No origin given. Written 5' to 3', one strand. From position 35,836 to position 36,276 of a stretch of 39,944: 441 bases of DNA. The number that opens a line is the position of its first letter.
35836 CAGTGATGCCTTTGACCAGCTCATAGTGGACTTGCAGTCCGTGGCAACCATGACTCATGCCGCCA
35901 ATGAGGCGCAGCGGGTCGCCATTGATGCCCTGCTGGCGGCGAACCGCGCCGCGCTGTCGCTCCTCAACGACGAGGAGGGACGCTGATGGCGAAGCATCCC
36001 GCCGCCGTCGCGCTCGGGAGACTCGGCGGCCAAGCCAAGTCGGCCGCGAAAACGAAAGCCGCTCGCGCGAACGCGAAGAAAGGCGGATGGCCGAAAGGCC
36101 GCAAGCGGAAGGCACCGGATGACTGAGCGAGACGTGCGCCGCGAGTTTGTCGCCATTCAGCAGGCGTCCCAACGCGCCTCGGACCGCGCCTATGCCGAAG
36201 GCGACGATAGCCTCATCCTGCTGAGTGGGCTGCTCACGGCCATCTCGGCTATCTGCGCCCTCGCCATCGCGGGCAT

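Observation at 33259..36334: Two accessory gene modules with near-identical consensus promoters and a paralogous small basic protein in each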

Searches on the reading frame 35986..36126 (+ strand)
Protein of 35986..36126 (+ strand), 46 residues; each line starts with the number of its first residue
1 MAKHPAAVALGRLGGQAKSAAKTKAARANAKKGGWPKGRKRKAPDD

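Call 11: search_protein_families(library=pfam, proteins=[window:35986-36126:+], max_evalue=1)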
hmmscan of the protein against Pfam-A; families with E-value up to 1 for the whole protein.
window:35986-36126:+ (46 aa): 0 families

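Call 12: search_protein_families(library=phrogs, proteins=[window:35986-36126:+], max_evalue=1)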
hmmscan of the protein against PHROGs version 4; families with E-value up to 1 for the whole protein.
window:35986-36126:+ (46 aa): 1 family
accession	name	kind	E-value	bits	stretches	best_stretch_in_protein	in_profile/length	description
phrog_30852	-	unknown function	0.17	13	1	20-45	7-31/46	-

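Call 18: find_homologous_proteins(query=window:35986-36126:+, max_evalue=0.001)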
Query window:35986-36126:+ (46 aa): 102 proteins with E <= 0.001 among 151 candidates.
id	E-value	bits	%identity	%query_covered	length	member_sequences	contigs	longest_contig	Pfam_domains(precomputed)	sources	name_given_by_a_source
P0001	7.3e-20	86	100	100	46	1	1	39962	-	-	-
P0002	4.6e-13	65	84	93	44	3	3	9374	-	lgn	-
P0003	5.5e-13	65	86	91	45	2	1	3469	-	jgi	jgi:hypothetical protein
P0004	5.0e-12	62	77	96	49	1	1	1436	-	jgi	jgi:hypothetical protein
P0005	5.8e-12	62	81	80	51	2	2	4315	-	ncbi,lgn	-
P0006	5.9e-12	62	88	87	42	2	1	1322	-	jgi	-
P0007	6.4e-12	62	77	98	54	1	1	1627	-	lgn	-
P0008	7.5e-12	62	78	98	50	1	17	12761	-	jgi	jgi:hypothetical protein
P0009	8.0e-12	62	81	80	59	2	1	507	-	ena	-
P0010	9.5e-12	61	88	87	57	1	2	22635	-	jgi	-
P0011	1.1e-11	61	85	87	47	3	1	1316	-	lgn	-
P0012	1.1e-11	61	79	74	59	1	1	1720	-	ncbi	-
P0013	1.6e-11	61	85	87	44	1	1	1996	-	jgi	jgi:hypothetical protein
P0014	1.9e-11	61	78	89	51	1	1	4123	-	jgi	jgi:hypothetical protein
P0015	1.9e-11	61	81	80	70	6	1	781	-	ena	-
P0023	3.9e-11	60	82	85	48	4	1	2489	-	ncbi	-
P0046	2.2e-9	54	79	91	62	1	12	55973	-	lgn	-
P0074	2.3e-7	48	70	87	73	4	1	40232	-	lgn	-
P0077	2.9e-7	48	68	96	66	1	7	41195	-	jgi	jgi:hypothetical protein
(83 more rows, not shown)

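Call 20: find_encoding_contigs(protein=P0046, flank=4000, max_places=3)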
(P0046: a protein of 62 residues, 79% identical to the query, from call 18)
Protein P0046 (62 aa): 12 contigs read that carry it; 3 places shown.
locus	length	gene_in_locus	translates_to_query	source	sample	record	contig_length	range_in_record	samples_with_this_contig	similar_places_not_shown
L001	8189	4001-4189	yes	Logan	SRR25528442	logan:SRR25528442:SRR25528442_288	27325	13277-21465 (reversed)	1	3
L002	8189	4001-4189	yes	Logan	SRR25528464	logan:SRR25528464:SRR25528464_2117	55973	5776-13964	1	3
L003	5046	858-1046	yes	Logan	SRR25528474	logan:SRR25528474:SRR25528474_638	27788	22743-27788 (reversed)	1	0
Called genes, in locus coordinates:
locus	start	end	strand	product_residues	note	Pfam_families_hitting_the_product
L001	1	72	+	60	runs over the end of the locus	-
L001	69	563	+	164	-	-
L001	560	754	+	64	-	-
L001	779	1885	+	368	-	-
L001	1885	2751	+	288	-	PF12684:DUF3799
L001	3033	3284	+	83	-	-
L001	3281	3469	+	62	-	-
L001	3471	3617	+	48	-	-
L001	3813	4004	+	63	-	-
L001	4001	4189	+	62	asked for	-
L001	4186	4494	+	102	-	-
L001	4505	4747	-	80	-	-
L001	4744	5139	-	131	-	-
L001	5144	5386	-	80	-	-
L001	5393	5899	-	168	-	-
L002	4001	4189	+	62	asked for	-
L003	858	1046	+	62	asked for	-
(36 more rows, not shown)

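Call 21: find_encoding_contigs(protein=P0077, flank=4000, max_places=3)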
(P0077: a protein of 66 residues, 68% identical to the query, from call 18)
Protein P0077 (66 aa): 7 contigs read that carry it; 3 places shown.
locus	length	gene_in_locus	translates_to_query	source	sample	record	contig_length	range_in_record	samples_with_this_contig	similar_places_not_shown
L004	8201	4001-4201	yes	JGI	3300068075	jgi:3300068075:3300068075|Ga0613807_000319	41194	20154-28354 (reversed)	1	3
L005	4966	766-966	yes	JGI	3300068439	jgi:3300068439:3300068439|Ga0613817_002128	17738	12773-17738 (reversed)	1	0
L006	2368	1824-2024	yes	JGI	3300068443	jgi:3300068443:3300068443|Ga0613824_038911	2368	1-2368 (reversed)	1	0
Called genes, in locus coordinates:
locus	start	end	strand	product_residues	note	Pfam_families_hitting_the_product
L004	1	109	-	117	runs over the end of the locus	-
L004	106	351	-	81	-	-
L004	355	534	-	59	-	-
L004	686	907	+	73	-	-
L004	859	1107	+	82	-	-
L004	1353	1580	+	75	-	-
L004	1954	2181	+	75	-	-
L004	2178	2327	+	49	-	-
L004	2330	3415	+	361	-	PF00589:Phage_integrase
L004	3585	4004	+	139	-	-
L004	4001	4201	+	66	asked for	-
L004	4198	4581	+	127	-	-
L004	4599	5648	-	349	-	-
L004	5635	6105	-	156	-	-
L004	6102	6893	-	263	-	-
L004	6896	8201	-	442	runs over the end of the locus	-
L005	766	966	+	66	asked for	-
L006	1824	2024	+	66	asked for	-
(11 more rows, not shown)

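Call 22: find_encoding_contigs(protein=P0074, flank=4000, max_places=2)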
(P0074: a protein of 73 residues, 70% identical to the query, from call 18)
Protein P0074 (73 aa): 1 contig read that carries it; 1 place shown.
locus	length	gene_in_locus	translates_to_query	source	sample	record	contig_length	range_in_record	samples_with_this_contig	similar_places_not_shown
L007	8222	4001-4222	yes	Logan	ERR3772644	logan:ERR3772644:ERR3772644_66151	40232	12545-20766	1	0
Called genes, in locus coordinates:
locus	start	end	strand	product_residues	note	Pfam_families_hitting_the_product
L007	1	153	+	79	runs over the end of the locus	-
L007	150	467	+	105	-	-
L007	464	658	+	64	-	-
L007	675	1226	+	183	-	-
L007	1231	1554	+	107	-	-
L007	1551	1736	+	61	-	-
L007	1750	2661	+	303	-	-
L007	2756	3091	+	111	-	-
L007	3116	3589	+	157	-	PF04002:RadC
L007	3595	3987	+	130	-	PF27050:Phage_P22_Y8K6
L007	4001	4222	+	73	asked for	-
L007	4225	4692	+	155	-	-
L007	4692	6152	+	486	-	PF03237:Terminase_6N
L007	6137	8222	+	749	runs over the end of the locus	-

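Call 43: search_protein_families(library=ncbifam, proteins=[window:35986-36126:+], max_evalue=1)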
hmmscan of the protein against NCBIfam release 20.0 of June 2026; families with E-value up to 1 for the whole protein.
window:35986-36126:+ (46 aa): 0 families

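Call 68: find_homologous_proteins(query=A2, max_evalue=0.001)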
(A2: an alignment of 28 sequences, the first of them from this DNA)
Query A2 (28 sequences) (46 aa, profile of the alignment): 1251 proteins with E <= 0.001 among 8000 candidates; the best 120 are listed.
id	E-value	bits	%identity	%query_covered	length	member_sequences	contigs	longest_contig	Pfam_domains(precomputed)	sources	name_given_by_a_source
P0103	1.3e-20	91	67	85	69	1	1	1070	-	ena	-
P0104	6.8e-18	82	68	74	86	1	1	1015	-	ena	-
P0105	1.0e-17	82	62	98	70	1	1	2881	-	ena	-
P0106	1.1e-17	82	71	76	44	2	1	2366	-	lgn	-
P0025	1.1e-17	81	78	70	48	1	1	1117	-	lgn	-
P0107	1.1e-17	81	78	80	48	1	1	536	-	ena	-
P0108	1.6e-17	81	72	85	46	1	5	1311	-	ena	-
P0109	2.2e-17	81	71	76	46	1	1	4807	-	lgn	-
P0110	2.6e-17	80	64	96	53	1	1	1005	-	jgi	jgi:hypothetical protein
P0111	2.8e-17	80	69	76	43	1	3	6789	-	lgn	-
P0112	3.2e-17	80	58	93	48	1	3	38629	-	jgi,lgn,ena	-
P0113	3.3e-17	80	58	98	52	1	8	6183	-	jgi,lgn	jgi:hypothetical protein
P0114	3.4e-17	80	66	76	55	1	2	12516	-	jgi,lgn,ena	jgi:hypothetical protein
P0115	3.7e-17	80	69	76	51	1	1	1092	-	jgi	jgi:hypothetical protein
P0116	3.9e-17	80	76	80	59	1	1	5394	-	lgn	-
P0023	2.9e-16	77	82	85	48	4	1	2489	-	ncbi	-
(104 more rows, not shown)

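Call 69: search_protein_families(library=pfam, alignment_id=A2, max_evalue=1)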
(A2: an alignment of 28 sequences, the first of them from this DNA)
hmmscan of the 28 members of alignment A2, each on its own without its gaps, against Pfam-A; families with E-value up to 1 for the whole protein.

A. member 1, seq(46 aa): 0 families

B. families by the number of members that match (of 28 scanned): 5 families
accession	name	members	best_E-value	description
PF19808.4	DUF6291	2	0.067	Family of unknown function (DUF6291)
PF00269.25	SASP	1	0.031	Small, acid-soluble spore proteins, alpha/beta type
PF08523.15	MBF1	1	0.065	Multiprotein bridging factor 1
PF12835.12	Integrase_1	1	0.073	Integrase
PF10685.14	KGG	1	0.14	Stress-induced bacterial acidophilic repeat motif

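Call 73: find_encoding_contigs(protein=P0023, flank=3000, max_places=3)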
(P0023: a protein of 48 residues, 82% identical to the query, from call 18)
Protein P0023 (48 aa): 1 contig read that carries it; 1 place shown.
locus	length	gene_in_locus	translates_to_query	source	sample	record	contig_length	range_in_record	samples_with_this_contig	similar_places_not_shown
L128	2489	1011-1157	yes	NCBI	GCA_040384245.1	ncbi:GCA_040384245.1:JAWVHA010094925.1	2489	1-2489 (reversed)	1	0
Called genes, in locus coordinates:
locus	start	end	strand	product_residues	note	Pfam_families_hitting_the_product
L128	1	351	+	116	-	?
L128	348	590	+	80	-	-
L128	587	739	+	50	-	-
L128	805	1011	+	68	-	-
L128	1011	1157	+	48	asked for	-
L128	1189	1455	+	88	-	-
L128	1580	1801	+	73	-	PF04448:DUF551 (weak)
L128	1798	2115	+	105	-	-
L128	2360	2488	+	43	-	?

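Call 74: find_encoding_contigs(protein=P0002, flank=5000, max_places=3)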
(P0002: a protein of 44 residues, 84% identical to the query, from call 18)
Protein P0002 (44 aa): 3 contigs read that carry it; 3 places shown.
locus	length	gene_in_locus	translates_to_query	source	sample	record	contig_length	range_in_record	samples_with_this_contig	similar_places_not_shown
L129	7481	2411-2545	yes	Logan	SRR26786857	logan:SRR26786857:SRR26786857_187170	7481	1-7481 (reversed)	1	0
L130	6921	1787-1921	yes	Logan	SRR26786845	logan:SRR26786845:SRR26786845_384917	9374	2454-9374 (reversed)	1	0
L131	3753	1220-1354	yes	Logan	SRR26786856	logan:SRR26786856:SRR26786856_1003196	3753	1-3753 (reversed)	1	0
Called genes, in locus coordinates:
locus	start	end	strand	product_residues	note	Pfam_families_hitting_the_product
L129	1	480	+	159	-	?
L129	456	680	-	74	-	-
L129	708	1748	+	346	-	PF00589:Phage_integrase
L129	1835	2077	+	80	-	-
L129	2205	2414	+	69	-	-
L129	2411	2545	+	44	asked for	-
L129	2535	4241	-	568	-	PF06739:SBBP (weak)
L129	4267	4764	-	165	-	-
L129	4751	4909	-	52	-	-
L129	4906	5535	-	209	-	-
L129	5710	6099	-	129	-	-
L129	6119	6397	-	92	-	-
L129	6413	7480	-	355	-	?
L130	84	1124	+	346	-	PF00589:Phage_integrase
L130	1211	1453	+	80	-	-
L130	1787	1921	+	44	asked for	-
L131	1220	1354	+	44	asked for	-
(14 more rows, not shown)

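Call 75: find_encoding_contigs(protein=P0003, flank=3500, max_places=2)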
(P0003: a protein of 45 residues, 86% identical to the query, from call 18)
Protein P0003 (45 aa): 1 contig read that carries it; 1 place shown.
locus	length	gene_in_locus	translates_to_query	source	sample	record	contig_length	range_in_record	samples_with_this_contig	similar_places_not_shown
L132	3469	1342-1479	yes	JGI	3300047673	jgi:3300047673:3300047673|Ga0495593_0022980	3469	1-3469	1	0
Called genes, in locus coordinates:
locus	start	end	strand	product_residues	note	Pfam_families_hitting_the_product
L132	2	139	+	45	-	?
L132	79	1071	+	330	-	PF08241:Methyltransf_11 (faint), PF13649:Methyltransf_25 (faint), PF13847:Methyltransf_31 (faint), PF01555:N6_N4_Mtase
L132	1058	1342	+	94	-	-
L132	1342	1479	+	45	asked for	-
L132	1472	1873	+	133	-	-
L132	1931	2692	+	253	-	-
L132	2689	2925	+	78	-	-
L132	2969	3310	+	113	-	-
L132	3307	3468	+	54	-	?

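Call 82: search_protein_families(library=padloc, proteins=[window:35986-36126:+], max_evalue=0.1)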
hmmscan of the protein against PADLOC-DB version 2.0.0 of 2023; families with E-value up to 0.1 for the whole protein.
window:35986-36126:+ (46 aa): 0 families

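Call 96: search_protein_families(library=phrogs, alignment_id=A2, max_evalue=0.01)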
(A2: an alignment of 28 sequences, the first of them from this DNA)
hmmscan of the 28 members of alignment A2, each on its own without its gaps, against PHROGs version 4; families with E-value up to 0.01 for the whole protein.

A. member 1, seq(46 aa): 0 families

B. families by the number of members that match (of 28 scanned): 0 families

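Call 106: predict_structure(alignment_id=A3)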
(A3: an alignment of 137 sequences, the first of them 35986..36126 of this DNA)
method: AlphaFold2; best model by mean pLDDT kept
length: 46 residues; sequences in the alignment: 137
mean_pLDDT: 83.2   pTM: 0.42
mean pLDDT of the five models: 83.2, 79.5, 76.0, 66.1, 62.8
residues with pLDDT >= 90: 6; 70-90: 39; 50-70: 1; < 50: 0
segments of 3 or more residues with pLDDT < 50: none
pLDDT, mean of each block of 10 residues (from residue 1): 90 78 86 84 76
secondary structure, 60 per line:
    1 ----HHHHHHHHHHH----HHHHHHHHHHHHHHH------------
elements in order: H5-15 H20-34

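Call 109: fold_search(model_id=the predicted structure, library=pdb)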
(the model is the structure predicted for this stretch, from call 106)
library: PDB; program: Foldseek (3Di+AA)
matches with E <= 10: 0; with E <= 0.001: 0
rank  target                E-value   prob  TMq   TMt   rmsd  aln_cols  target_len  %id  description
